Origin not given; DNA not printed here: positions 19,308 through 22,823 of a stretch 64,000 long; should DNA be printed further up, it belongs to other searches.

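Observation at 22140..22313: A complete tandem-repeat foldback, of the type found in intergenic spacers, sits in frame inside ileS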

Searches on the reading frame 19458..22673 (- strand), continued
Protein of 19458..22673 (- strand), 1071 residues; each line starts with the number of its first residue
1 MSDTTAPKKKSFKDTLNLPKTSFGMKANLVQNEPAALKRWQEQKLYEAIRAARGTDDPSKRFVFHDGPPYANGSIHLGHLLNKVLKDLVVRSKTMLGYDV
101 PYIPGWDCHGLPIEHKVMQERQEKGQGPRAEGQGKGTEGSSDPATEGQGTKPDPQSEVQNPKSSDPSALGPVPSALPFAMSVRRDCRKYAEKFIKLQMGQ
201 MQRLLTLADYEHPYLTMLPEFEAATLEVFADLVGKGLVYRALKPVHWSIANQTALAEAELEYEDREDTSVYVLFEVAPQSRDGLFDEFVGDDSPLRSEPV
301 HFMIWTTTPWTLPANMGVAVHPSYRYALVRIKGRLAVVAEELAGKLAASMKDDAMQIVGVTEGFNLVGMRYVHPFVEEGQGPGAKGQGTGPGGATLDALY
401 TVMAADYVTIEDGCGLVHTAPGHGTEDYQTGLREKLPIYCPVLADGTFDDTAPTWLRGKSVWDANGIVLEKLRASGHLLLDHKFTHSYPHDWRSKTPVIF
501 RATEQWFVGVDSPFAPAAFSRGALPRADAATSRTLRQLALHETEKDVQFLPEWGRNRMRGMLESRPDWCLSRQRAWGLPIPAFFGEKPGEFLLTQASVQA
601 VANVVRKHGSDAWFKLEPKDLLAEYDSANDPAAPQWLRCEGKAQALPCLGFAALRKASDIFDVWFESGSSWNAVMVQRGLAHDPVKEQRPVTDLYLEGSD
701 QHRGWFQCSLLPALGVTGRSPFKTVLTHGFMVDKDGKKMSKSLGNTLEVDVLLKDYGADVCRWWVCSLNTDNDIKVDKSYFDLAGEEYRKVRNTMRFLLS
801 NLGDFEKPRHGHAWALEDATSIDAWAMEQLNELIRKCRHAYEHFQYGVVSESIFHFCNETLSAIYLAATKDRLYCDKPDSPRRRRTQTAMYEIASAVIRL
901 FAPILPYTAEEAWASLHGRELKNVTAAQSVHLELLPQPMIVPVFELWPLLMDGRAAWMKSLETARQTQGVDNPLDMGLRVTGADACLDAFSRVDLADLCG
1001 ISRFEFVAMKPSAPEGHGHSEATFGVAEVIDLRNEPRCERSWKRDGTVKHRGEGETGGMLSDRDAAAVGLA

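Call 13: find_homologous_proteins(query=window:19458-22673:-, max_evalue=1e-100)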
Query window:19458-22673:- (1071 aa): 7996 proteins with E <= 1e-100 among 8000 candidates; the best 120 are listed.
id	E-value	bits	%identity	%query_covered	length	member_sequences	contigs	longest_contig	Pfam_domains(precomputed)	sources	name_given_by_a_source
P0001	0.0e+0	2526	100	100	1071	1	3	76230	PF09334.18,PF01406.26,PF08264.20,PF00133.29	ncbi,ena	-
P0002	0.0e+0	1599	66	99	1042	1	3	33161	PF09334.18,PF01406.26,PF08264.20,PF01921.25,PF00133.29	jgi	-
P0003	0.0e+0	1592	68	99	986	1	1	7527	PF09334.18,PF01406.26,PF08264.20,PF01921.25,PF00133.29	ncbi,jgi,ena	jgi:isoleucyl-tRNA synthetase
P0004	0.0e+0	1538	66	100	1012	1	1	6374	PF09334.18,PF01406.26,PF08264.20,PF01921.25,PF00133.29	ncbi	-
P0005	0.0e+0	1501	64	100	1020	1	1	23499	PF09334.18,PF01406.26,PF08264.20,PF01921.25,PF00133.29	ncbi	-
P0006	0.0e+0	1495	64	99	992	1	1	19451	PF09334.18,PF01406.26,PF08264.20,PF00133.29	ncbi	ncbi:MAG: isoleucine--tRNA ligase [Phycisphaeraceae bacterium]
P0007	0.0e+0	1302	58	100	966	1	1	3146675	PF09334.18,PF01406.26,PF08264.20,PF00133.29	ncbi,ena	-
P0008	0.0e+0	1297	58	99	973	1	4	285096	PF09334.18,PF01406.26,PF08264.20,PF01921.25,PF00133.29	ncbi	-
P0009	0.0e+0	1293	56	100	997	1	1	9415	PF09334.18,PF01406.26,PF08264.20,PF00133.29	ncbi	-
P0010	0.0e+0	1292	58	100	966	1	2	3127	PF09334.18,PF01406.26,PF08264.20,PF00133.29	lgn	-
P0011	0.0e+0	1289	59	99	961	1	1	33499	PF09334.18,PF01406.26,PF08264.20,PF01921.25,PF00133.29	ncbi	-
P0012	0.0e+0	1285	58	100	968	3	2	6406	PF09334.18,PF01406.26,PF08264.20,PF01921.25,PF00133.29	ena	-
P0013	0.0e+0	1276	57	99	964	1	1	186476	PF09334.18,PF01406.26,PF08264.20,PF01921.25,PF00133.29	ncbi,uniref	ncbi:isoleucine--tRNA ligase [Phycisphaerales bacterium AB-hyl4]|uniref:Isoleucine--tRNA ligase n=1 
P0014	0.0e+0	1275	57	99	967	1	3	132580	PF09334.18,PF01406.26,PF08264.20,PF01921.25,PF00133.29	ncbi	ncbi:MAG: isoleucine--tRNA ligase [Phycisphaeraceae bacterium]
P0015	0.0e+0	1274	58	100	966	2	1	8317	PF09334.18,PF01406.26,PF08264.20,PF00133.29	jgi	jgi:isoleucyl-tRNA synthetase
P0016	0.0e+0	1273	58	100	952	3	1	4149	PF09334.18,PF01406.26,PF08264.20,PF01921.25,PF00133.29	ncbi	-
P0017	0.0e+0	1270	58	99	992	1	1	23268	PF09334.18,PF08264.20,PF00133.29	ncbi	-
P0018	0.0e+0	1269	58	99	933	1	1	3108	PF09334.18,PF01406.26,PF08264.20,PF01921.25,PF00133.29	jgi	-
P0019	0.0e+0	1268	58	99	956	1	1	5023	PF09334.18,PF01406.26,PF08264.20,PF00133.29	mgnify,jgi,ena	mgnify:FL=1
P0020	0.0e+0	1267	58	99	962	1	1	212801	PF09334.18,PF01406.26,PF08264.20,PF00133.29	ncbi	-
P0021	0.0e+0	1266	57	100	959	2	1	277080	PF09334.18,PF01406.26,PF08264.20,PF01921.25,PF00133.29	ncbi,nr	ncbi:MAG: isoleucine--tRNA ligase [Phycisphaeraceae bacterium]|nr:isoleucine--tRNA ligase [Phycispha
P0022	0.0e+0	1266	56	99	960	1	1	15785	PF09334.18,PF01406.26,PF08264.20,PF00133.29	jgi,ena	-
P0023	0.0e+0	1262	57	99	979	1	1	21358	PF09334.18,PF01406.26,PF08264.20,PF00133.29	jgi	jgi:isoleucyl-tRNA synthetase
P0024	0.0e+0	1261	57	100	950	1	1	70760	PF09334.18,PF01406.26,PF08264.20,PF00133.29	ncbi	-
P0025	0.0e+0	1261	58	100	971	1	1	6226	PF09334.18,PF01406.26,PF08264.20,PF00133.29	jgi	jgi:isoleucyl-tRNA synthetase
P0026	0.0e+0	1260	57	99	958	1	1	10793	PF09334.18,PF01406.26,PF08264.20,PF01921.25,PF00133.29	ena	-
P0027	0.0e+0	1260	56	100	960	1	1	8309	PF09334.18,PF01406.26,PF08264.20,PF01921.25,PF00133.29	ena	-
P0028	0.0e+0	1258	58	99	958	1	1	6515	PF09334.18,PF01406.26,PF08264.20,PF13603.13,PF00133.29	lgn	-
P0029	0.0e+0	1258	57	99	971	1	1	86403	PF09334.18,PF01406.26,PF08264.20,PF01921.25,PF00133.29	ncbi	-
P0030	0.0e+0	1257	56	100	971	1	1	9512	PF09334.18,PF01406.26,PF08264.20,PF00133.29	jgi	jgi:isoleucyl-tRNA synthetase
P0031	0.0e+0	1252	56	100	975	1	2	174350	PF09334.18,PF01406.26,PF08264.20,PF00133.29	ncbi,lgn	-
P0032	0.0e+0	1251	58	99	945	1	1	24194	PF09334.18,PF01406.26,PF08264.20,PF00133.29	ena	-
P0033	0.0e+0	1251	56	100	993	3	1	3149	PF09334.18,PF01406.26,PF08264.20,PF01921.25,PF00133.29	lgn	-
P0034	0.0e+0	1250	56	99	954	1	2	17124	PF09334.18,PF01406.26,PF08264.20,PF00133.29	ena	-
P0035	0.0e+0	1250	58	100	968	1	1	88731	PF09334.18,PF01406.26,PF08264.20,PF13603.13,PF00133.29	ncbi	-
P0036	0.0e+0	1248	56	100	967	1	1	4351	PF09334.18,PF01406.26,PF08264.20,PF00133.29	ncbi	ncbi:MAG TPA: isoleucine--tRNA ligase [Phycisphaeraceae bacterium]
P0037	0.0e+0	1248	57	100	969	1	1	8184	PF09334.18,PF01406.26,PF08264.20,PF01921.25,PF00133.29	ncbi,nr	ncbi:MAG: isoleucine--tRNA ligase [Phycisphaeraceae bacterium]|nr:isoleucine--tRNA ligase [Phycispha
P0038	0.0e+0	1248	57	100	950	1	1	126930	PF09334.18,PF01406.26,PF08264.20,PF00133.29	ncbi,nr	ncbi:MAG: isoleucine--tRNA ligase [Phycisphaera sp.]|nr:isoleucine--tRNA ligase [Phycisphaera sp.]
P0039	0.0e+0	1247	58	99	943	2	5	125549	PF09334.18,PF01406.26,PF08264.20,PF00133.29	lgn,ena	-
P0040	0.0e+0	1246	57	100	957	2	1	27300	PF09334.18,PF01406.26,PF08264.20,PF01921.25,PF00133.29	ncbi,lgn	-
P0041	0.0e+0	1246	56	99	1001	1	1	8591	PF09334.18,PF01406.26,PF08264.20,PF00133.29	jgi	-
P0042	0.0e+0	1245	57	100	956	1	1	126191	PF09334.18,PF01406.26,PF08264.20,PF01921.25,PF00133.29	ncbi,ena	-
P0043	0.0e+0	1244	56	100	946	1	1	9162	PF09334.18,PF01406.26,PF08264.20,PF00133.29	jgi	jgi:isoleucyl-tRNA synthetase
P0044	0.0e+0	1241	57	100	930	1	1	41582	PF09334.18,PF01406.26,PF08264.20,PF01921.25,PF00133.29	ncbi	-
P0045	0.0e+0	1239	58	99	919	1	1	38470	PF09334.18,PF01406.26,PF08264.20,PF00133.29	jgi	jgi:isoleucyl-tRNA synthetase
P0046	0.0e+0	1238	57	100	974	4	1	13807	PF09334.18,PF01406.26,PF08264.20,PF00133.29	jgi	-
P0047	0.0e+0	1238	57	99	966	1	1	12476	PF09334.18,PF01406.26,PF08264.20,PF01921.25,PF00133.29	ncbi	-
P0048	0.0e+0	1237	57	99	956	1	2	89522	PF09334.18,PF01406.26,PF08264.20,PF00133.29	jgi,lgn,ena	-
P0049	0.0e+0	1237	55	100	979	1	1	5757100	PF09334.18,PF01406.26,PF08264.20,PF00133.29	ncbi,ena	-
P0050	0.0e+0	1235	56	99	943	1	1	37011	PF09334.18,PF01406.26,PF08264.20,PF00133.29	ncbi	-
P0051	0.0e+0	1234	56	100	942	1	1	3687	PF09334.18,PF01406.26,PF08264.20,PF00133.29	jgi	-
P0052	0.0e+0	1234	56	100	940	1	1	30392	PF09334.18,PF01406.26,PF08264.20,PF00133.29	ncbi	-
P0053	0.0e+0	1234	56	100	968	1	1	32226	PF09334.18,PF01406.26,PF08264.20,PF00133.29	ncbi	-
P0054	0.0e+0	1233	56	100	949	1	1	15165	PF09334.18,PF01406.26,PF08264.20,PF00133.29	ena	-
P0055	0.0e+0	1232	58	100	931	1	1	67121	PF09334.18,PF01406.26,PF08264.20,PF00133.29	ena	-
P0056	0.0e+0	1231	57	100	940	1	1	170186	PF09334.18,PF01406.26,PF08264.20,PF00133.29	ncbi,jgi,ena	-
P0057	0.0e+0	1231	56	100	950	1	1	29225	PF09334.18,PF01406.26,PF08264.20,PF00133.29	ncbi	ncbi:MAG: isoleucine--tRNA ligase [Phycisphaerales bacterium]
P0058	0.0e+0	1229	57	99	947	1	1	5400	PF09334.18,PF01406.26,PF08264.20,PF00133.29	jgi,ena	jgi:isoleucyl-tRNA synthetase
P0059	0.0e+0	1229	57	100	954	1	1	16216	PF09334.18,PF01406.26,PF08264.20,PF00133.29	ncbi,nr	ncbi:MAG: isoleucine--tRNA ligase [Phycisphaeraceae bacterium]|nr:isoleucine--tRNA ligase [Phycispha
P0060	0.0e+0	1229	56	100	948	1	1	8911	PF09334.18,PF01406.26,PF08264.20,PF00133.29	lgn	-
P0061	0.0e+0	1228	56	100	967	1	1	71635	PF09334.18,PF08264.20,PF00133.29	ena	-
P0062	0.0e+0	1227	57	99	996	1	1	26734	PF09334.18,PF01406.26,PF08264.20,PF01921.25,PF00133.29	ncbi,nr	ncbi:MAG: isoleucine--tRNA ligase [Phycisphaeraceae bacterium]|nr:isoleucine--tRNA ligase [Phycispha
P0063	0.0e+0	1226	56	100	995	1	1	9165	PF09334.18,PF08264.20,PF00133.29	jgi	jgi:isoleucyl-tRNA synthetase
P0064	0.0e+0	1225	56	100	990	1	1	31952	PF09334.18,PF01406.26,PF08264.20,PF00133.29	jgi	-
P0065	0.0e+0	1224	56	99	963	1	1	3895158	PF09334.18,PF01406.26,PF08264.20,PF01921.25,PF00133.29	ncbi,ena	-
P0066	0.0e+0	1222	55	100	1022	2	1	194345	PF09334.18,PF01406.26,PF08264.20,PF00133.29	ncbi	-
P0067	0.0e+0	1221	56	99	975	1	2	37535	PF09334.18,PF08264.20,PF00133.29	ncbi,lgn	ncbi:MAG: isoleucine--tRNA ligase [Phycisphaeraceae bacterium]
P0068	0.0e+0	1220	55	100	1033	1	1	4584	PF09334.18,PF01406.26,PF08264.20,PF13603.13,PF01921.25,PF00133.29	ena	-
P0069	0.0e+0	1219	55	100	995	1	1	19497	PF09334.18,PF01406.26,PF08264.20,PF00133.29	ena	-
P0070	0.0e+0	1218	56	100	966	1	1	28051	PF09334.18,PF01406.26,PF08264.20,PF00133.29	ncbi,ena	-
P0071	0.0e+0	1217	56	100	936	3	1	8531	PF09334.18,PF01406.26,PF08264.20,PF01921.25,PF00133.29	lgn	-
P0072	0.0e+0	1217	55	99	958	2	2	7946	PF09334.18,PF08264.20,PF00133.29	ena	-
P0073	0.0e+0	1216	55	99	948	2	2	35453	PF09334.18,PF01406.26,PF08264.20,PF00133.29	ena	-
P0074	0.0e+0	1216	56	100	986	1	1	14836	PF09334.18,PF01406.26,PF08264.20,PF00133.29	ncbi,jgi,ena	ncbi:MAG: isoleucine--tRNA ligase [Phycisphaeraceae bacterium]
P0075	0.0e+0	1215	55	100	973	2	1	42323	PF09334.18,PF01406.26,PF08264.20,PF00133.29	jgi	-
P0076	0.0e+0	1215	56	99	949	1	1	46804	PF09334.18,PF01406.26,PF08264.20,PF00133.29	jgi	-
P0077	0.0e+0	1213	55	100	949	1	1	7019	PF09334.18,PF01406.26,PF08264.20,PF01921.25,PF00133.29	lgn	-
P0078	0.0e+0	1213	56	99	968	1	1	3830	PF09334.18,PF01406.26,PF08264.20,PF00133.29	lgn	-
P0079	0.0e+0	1212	55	100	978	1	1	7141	PF09334.18,PF08264.20,PF00133.29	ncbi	-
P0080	0.0e+0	1212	56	100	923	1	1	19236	PF09334.18,PF01406.26,PF08264.20,PF00133.29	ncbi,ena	-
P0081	0.0e+0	1212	58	100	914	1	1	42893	PF09334.18,PF01406.26,PF08264.20,PF00133.29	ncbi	-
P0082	0.0e+0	1212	55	99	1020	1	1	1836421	PF09334.18,PF01406.26,PF08264.20,PF13603.13,PF00133.29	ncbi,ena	-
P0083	0.0e+0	1211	55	99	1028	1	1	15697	PF09334.18,PF01406.26,PF08264.20,PF00133.29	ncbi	-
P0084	0.0e+0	1211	56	99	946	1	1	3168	PF09334.18,PF01406.26,PF08264.20,PF00133.29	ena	-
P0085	0.0e+0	1211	55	100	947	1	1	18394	PF09334.18,PF01406.26,PF08264.20,PF00133.29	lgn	-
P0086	0.0e+0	1211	57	100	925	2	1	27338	PF09334.18,PF01406.26,PF08264.20,PF00133.29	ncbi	-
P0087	0.0e+0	1211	55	100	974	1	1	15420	PF09334.18,PF08264.20,PF01921.25,PF00133.29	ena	-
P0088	0.0e+0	1211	56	100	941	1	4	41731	PF09334.18,PF01406.26,PF08264.20,PF01921.25,PF00133.29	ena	-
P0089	0.0e+0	1210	54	99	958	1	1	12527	PF09334.18,PF01406.26,PF08264.20,PF00133.29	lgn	-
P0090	0.0e+0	1210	55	100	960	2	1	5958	PF09334.18,PF01406.26,PF08264.20,PF00133.29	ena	-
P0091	0.0e+0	1209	56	100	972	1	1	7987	PF09334.18,PF01406.26,PF08264.20,PF01921.25,PF00133.29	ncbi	-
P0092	0.0e+0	1209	57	100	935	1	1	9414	PF09334.18,PF01406.26,PF08264.20,PF00133.29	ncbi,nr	ncbi:MAG: isoleucine--tRNA ligase [Phycisphaeraceae bacterium]|nr:isoleucine--tRNA ligase [Phycispha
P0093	0.0e+0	1207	55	99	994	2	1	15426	PF09334.18,PF01406.26,PF08264.20,PF00133.29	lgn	-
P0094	0.0e+0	1206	54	99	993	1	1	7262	PF09334.18,PF01406.26,PF08264.20,PF00133.29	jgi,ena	-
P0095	0.0e+0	1205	55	100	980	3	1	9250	PF09334.18,PF01406.26,PF08264.20,PF01921.25,PF00133.29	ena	-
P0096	0.0e+0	1204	55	100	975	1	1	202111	PF09334.18,PF01406.26,PF08264.20,PF01921.25,PF00133.29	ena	-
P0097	0.0e+0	1204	55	99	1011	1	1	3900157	PF09334.18,PF01406.26,PF08264.20,PF00133.29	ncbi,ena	-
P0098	0.0e+0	1202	55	100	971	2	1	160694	PF09334.18,PF01406.26,PF08264.20,PF00133.29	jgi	-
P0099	0.0e+0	1202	55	99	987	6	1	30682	PF09334.18,PF01406.26,PF08264.20,PF13603.13,PF00133.29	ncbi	-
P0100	0.0e+0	1202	55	99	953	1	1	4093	PF09334.18,PF08264.20,PF00133.29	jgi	jgi:isoleucyl-tRNA synthetase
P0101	0.0e+0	1202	56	99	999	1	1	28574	PF09334.18,PF08264.20,PF00133.29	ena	-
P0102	0.0e+0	1201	55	100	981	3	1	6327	PF09334.18,PF01406.26,PF08264.20,PF00133.29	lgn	-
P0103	0.0e+0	1201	55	100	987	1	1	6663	PF09334.18,PF08264.20,PF00133.29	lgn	-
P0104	0.0e+0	1200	56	99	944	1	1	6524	PF09334.18,PF01406.26,PF08264.20,PF00133.29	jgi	-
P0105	0.0e+0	1200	54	100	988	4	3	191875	PF09334.18,PF01406.26,PF08264.20,PF00133.29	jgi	jgi:isoleucyl-tRNA synthetase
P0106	0.0e+0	1200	56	100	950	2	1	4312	PF09334.18,PF01406.26,PF08264.20,PF13603.13,PF00133.29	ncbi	-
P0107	0.0e+0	1199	55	100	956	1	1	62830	PF09334.18,PF01406.26,PF08264.20,PF00133.29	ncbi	-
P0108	0.0e+0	1198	55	99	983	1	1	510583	PF09334.18,PF01406.26,PF08264.20,PF00133.29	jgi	-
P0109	0.0e+0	1198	55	100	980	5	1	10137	PF09334.18,PF08264.20,PF00133.29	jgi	jgi:isoleucyl-tRNA synthetase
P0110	0.0e+0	1197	56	99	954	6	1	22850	PF09334.18,PF01406.26,PF08264.20,PF00133.29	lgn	-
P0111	0.0e+0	1197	54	99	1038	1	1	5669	PF09334.18,PF01406.26,PF08264.20,PF13603.13,PF00133.29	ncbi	-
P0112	0.0e+0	1197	55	99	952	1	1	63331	PF09334.18,PF01406.26,PF08264.20,PF01921.25,PF00133.29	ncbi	ncbi:MAG: isoleucine--tRNA ligase [Phycisphaeraceae bacterium]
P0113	0.0e+0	1196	55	100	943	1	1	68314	PF09334.18,PF01406.26,PF08264.20,PF00133.29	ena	-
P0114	0.0e+0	1196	55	99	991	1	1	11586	PF09334.18,PF01406.26,PF08264.20,PF00133.29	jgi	jgi:isoleucyl-tRNA synthetase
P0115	0.0e+0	1196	55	99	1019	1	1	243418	PF09334.18,PF01406.26,PF08264.20,PF00133.29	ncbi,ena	-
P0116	0.0e+0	1196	56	100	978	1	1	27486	PF09334.18,PF08264.20,PF00133.29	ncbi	ncbi:MAG: isoleucine--tRNA ligase [Planctomycetota bacterium]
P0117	0.0e+0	1195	54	99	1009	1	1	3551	PF09334.18,PF01406.26,PF08264.20,PF00133.29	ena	-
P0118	0.0e+0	1195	56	99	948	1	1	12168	PF09334.18,PF01406.26,PF08264.20,PF00133.29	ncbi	ncbi:MAG: isoleucine--tRNA ligase [Phycisphaeraceae bacterium]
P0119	0.0e+0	1194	55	100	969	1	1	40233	PF09334.18,PF08264.20,PF01921.25,PF00133.29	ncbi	ncbi:MAG: isoleucine--tRNA ligase [Planctomycetota bacterium]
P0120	0.0e+0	1194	56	100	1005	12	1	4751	PF09334.18,PF01406.26,PF08264.20,PF00133.29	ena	-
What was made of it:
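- On Heptanucleotide simple-sequence repeats / inverted heptamer pairs (Xanthomonas-Nostoc type, STRR-like): No relative above 68% identity in the protein collection (call 13).
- No close relative (above 70% identity) exists in 5.8 billion proteins (call 13), so no intermediate states or copy-number polymorphism could be seen.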

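Call 14: find_encoding_contigs(protein=window:19458-22673:-, flank=10000, max_places=6)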
Protein window:19458-22673:- (1071 aa): 4 contigs read that carry it; 1 place shown.
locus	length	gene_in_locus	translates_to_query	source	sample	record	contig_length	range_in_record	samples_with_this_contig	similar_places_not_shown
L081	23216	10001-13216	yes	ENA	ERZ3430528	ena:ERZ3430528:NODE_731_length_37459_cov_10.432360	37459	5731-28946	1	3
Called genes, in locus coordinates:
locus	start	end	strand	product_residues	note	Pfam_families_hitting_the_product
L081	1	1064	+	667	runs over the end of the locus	PF00890:FAD_binding_2, PF02910:Succ_DH_flav_C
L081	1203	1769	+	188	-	-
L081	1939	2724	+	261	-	PF13085:Fer2_3, PF12838:Fer4_7 (faint), PF13183:Fer4_8, PF13534:Fer4_17 (weak)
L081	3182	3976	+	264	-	PF00703:Glyco_hydro_2 (weak)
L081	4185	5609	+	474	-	-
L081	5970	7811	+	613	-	PF17297:PEPCK_N, PF00821:PEPCK_GTP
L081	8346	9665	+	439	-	-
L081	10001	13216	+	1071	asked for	PF00133:tRNA-synt_1, PF01406:tRNA-synt_1e (faint), PF09334:tRNA-synt_1g, PF00133:tRNA-synt_1, PF08264:Anticodon_1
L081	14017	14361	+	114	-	PF01521:Fe-S_biosyn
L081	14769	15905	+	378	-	PF01168:Ala_racemase_N, PF14031:D-ser_dehydrat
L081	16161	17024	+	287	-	PF02811:PHP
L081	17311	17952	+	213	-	PF21982:RecX_HTH1, PF02631:RecX_HTH2 (weak)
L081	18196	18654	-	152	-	PF01967:MoaC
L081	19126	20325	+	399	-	PF01979:Amidohydro_1, PF07969:Amidohydro_3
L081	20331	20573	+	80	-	-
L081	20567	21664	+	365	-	PF09982:LpxR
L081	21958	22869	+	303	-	PF02826:2-Hacid_dh_C (faint), PF03446:NAD_binding_2, PF14833:NAD_binding_11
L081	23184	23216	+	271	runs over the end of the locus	-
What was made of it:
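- On Type-1 bacterial isoleucyl-tRNA synthetase (host gene): Pfam families PF00133 and PF08264 (calls 13, 14).
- Checked: The identical 1071-aa protein is called on 4 contigs held under NCBI and ENA (calls 13, 14), and the arms are imperfect.
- The same protein is on four contigs held under NCBI and ENA (calls 13, 14).
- Tried and rejected: I replaced them with the ENA gene calls of L081 (call 14) where these were available.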
